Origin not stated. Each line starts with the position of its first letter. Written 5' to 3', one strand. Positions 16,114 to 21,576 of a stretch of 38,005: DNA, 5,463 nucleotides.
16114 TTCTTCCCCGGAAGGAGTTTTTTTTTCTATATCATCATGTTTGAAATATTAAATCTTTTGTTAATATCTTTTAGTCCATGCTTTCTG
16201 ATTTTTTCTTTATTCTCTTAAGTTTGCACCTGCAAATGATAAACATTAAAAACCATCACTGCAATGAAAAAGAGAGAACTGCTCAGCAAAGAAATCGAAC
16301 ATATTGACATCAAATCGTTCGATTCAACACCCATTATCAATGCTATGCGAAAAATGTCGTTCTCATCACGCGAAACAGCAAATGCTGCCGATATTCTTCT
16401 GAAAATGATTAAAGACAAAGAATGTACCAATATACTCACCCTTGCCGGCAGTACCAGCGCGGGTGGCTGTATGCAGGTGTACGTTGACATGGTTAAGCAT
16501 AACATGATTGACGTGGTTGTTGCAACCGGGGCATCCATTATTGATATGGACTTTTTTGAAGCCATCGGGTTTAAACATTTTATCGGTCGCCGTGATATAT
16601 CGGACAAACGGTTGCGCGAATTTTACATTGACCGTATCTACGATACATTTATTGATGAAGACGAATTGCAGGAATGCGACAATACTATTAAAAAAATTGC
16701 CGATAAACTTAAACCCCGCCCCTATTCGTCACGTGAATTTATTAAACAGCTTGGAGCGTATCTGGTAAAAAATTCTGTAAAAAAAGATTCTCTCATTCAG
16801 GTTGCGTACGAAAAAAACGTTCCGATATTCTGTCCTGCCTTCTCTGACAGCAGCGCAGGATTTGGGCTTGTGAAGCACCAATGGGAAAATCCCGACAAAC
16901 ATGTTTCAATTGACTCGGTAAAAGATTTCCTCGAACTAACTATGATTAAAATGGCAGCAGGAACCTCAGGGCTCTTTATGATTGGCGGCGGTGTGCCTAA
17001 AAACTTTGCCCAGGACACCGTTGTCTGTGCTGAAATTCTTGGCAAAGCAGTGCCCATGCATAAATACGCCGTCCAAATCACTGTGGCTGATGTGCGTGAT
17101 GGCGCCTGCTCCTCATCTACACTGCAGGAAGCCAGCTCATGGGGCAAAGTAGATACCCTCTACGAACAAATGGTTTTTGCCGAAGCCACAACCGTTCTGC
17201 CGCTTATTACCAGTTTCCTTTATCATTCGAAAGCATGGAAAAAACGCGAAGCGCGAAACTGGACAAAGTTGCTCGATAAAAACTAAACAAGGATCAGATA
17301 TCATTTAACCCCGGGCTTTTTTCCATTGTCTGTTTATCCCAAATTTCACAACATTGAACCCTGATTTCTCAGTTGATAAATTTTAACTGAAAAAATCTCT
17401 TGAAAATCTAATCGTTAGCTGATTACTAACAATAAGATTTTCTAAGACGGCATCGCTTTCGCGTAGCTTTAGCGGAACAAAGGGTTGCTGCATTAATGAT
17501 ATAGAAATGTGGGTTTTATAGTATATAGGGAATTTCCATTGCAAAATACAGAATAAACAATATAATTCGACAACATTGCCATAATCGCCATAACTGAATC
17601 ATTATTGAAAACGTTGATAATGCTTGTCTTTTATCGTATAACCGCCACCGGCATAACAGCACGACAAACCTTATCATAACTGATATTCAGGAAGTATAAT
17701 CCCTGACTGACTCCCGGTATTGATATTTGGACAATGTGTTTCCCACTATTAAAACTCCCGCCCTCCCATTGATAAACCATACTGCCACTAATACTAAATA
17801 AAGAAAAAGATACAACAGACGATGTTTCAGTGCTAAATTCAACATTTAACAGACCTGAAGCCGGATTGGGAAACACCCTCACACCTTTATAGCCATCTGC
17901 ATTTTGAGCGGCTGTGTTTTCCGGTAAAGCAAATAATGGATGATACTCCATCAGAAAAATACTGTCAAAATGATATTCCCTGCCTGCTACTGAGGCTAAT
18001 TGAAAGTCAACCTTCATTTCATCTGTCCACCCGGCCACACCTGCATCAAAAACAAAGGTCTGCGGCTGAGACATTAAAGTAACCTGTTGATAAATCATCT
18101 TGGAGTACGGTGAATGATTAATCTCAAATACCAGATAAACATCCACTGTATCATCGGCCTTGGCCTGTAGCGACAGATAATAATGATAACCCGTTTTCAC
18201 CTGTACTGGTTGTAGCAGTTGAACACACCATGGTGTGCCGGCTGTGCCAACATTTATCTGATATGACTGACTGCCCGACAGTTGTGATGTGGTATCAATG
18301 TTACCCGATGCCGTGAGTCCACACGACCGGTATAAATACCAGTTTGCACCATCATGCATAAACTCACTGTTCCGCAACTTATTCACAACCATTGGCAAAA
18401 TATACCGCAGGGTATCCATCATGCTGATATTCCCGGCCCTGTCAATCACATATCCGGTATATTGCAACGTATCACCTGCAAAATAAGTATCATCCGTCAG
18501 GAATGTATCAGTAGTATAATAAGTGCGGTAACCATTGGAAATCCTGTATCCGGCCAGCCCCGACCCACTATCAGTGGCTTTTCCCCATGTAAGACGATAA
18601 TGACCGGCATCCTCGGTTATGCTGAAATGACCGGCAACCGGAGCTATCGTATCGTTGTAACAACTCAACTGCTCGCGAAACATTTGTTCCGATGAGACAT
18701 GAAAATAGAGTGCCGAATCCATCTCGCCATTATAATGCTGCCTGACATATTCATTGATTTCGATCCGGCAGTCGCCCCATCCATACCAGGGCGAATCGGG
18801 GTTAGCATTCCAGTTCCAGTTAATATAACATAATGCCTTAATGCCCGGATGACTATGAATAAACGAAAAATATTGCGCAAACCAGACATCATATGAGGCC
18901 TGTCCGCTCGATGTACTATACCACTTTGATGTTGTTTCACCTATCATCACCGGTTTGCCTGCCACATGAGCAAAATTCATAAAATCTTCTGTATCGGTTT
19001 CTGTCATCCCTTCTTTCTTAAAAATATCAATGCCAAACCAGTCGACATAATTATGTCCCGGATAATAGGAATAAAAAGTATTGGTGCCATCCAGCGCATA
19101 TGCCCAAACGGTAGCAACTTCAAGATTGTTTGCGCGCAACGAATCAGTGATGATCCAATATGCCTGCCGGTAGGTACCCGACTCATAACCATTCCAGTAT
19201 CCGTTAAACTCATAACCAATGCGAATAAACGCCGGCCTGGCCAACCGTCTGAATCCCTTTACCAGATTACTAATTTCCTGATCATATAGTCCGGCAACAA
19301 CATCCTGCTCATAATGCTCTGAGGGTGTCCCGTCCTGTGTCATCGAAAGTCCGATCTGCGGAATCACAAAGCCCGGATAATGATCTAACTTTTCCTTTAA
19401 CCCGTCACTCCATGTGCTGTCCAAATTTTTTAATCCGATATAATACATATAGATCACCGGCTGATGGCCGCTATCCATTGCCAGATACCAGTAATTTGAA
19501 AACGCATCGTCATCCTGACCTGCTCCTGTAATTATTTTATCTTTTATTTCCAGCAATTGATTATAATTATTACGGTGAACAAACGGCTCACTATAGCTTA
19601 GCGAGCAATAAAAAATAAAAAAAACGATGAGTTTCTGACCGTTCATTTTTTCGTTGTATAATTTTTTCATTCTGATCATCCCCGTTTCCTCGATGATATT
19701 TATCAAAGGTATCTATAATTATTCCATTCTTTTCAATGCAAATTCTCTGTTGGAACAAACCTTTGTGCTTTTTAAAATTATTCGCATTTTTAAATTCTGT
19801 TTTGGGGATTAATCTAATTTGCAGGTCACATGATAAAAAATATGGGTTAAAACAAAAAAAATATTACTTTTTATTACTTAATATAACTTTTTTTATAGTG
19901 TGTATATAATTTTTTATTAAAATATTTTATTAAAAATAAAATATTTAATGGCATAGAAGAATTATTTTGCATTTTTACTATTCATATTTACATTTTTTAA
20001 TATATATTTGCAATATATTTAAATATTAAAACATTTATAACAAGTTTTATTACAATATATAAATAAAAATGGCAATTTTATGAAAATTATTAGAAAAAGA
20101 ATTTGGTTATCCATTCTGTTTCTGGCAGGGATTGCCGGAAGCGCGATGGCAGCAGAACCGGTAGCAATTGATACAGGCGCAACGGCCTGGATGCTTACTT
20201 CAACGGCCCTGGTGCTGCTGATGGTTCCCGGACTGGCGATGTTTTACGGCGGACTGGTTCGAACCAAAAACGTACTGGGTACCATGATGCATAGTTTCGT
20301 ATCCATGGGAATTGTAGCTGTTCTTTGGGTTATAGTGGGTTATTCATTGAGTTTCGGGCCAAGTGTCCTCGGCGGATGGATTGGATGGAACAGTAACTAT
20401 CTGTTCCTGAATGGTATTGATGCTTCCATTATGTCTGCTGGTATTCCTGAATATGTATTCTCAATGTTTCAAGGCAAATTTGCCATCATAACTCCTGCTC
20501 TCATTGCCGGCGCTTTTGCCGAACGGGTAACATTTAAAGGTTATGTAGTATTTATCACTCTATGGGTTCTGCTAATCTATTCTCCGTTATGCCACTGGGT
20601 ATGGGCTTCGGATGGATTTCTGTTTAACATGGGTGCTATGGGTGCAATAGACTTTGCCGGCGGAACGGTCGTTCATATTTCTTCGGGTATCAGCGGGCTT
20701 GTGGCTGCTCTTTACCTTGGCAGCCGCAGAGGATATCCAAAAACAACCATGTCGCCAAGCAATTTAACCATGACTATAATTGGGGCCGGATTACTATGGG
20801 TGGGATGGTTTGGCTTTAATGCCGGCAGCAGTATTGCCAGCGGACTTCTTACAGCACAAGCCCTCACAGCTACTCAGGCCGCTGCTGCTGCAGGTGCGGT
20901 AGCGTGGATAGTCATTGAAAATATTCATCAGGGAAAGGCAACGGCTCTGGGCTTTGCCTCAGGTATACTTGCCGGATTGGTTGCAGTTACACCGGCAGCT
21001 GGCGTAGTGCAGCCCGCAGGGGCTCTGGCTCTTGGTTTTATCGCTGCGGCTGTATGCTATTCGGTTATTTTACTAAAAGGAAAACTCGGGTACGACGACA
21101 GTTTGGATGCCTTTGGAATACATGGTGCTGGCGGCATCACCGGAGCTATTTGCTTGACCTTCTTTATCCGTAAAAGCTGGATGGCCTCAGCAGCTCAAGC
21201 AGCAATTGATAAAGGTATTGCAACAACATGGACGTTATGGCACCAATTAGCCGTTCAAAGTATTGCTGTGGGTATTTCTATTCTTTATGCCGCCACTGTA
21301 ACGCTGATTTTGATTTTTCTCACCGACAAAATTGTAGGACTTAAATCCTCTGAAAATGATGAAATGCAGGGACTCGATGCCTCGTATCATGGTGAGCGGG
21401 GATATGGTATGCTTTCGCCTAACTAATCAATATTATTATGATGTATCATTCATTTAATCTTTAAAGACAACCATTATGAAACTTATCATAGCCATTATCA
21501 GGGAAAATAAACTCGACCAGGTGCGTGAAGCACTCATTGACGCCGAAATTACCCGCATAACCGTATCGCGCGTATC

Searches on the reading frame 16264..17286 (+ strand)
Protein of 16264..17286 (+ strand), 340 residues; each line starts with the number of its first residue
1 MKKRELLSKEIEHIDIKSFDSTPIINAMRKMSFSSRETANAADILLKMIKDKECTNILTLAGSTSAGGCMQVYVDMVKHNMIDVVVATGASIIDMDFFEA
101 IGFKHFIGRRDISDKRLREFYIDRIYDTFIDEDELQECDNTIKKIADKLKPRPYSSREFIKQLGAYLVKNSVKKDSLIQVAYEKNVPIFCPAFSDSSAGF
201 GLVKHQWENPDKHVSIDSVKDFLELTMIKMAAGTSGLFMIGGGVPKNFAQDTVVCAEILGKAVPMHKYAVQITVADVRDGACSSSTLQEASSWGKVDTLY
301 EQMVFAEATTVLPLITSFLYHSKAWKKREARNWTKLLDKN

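Call 22: search_protein_families(library=pfam, proteins=[window:16264-17286:+])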
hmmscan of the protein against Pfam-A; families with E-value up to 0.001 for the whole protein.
window:16264-17286:+ (340 aa): 1 family
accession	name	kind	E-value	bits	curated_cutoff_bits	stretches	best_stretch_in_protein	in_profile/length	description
PF01916.23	DS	-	3.2e-92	309.3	27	1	24-317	2-286/288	Deoxyhypusine synthase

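Call 41: find_encoding_contigs(protein=window:16264-17286:+, flank=4000, max_places=8)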
Protein window:16264-17286:+ (340 aa): 5 contigs read that carry it; 5 places shown.
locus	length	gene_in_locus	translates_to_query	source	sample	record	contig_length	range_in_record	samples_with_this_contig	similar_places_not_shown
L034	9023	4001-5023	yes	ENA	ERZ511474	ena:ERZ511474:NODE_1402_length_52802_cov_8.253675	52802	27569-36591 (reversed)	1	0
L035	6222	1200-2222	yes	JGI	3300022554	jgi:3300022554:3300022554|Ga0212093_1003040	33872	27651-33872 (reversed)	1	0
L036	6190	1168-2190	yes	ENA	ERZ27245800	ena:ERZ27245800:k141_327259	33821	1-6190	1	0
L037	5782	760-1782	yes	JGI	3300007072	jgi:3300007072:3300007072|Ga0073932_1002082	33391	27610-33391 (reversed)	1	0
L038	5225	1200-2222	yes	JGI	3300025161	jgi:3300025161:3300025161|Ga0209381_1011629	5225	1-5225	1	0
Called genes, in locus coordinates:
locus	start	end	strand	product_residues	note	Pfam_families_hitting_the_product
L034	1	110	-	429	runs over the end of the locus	-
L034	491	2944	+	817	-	PF13620:CarboxypepD_reg, PF13715:CarbopepD_reg_2 (weak), PF07715:Plug, PF00593:TonB_dep_Rec_b-barrel, PF14905:OMP_b-brl_3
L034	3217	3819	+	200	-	PF01862:PvlArgDC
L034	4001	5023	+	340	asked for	PF01916:DS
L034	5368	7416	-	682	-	PF18962:Por_Secre_tail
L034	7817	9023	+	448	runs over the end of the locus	PF00909:Ammonium_transp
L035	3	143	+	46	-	?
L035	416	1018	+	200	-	PF01862:PvlArgDC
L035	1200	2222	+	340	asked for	PF01916:DS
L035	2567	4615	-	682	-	PF18962:Por_Secre_tail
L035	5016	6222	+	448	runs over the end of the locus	PF00909:Ammonium_transp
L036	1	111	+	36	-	?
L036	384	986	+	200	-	PF01862:PvlArgDC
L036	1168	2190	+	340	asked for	PF01916:DS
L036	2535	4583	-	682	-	PF18962:Por_Secre_tail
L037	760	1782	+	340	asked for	PF01916:DS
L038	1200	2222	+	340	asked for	PF01916:DS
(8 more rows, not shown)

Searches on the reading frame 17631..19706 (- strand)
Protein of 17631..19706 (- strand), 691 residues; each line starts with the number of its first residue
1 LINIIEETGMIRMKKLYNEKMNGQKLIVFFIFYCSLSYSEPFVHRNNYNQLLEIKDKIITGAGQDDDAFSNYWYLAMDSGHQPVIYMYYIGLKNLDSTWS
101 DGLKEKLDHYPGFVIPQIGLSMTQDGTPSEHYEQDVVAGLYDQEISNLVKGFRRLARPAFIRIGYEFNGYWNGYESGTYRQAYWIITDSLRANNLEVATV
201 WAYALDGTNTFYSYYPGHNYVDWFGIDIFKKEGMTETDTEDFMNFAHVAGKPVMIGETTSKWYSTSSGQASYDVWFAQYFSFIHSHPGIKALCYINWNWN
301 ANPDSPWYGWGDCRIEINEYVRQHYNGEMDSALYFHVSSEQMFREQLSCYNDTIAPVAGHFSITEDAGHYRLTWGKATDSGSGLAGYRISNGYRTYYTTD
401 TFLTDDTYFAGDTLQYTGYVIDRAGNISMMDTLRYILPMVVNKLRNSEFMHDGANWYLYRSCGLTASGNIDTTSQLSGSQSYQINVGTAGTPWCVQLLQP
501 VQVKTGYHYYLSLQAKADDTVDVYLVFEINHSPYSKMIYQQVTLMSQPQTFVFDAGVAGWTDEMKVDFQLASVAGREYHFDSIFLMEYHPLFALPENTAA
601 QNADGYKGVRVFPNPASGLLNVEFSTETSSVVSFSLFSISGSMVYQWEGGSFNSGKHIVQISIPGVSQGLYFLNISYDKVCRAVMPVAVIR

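Call 22: search_protein_families(library=pfam, proteins=[window:17631-19706:-])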
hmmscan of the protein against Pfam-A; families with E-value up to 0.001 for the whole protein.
window:17631-19706:- (691 aa): 2 families
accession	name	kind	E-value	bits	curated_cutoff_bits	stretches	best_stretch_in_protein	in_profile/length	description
PF18962.6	Por_Secre_tail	-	1.4e-09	38.5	27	1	611-679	1-66/75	Secretion system C-terminal sorting domain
PF02156.21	Glyco_hydro_26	-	4.5e-05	23.4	20.2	1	127-247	124-246/311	Glycosyl hydrolase family 26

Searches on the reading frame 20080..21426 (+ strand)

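Call 34: search_protein_families(library=pfam, proteins=[window:20080-21426:+])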
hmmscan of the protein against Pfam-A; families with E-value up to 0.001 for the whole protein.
window:20080-21426:+ (448 aa): 1 family
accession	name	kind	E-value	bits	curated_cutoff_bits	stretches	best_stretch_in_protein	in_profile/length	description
PF00909.26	Ammonium_transp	-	6.4e-114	381.2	23.2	1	36-442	1-399/399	Ammonium Transporter Family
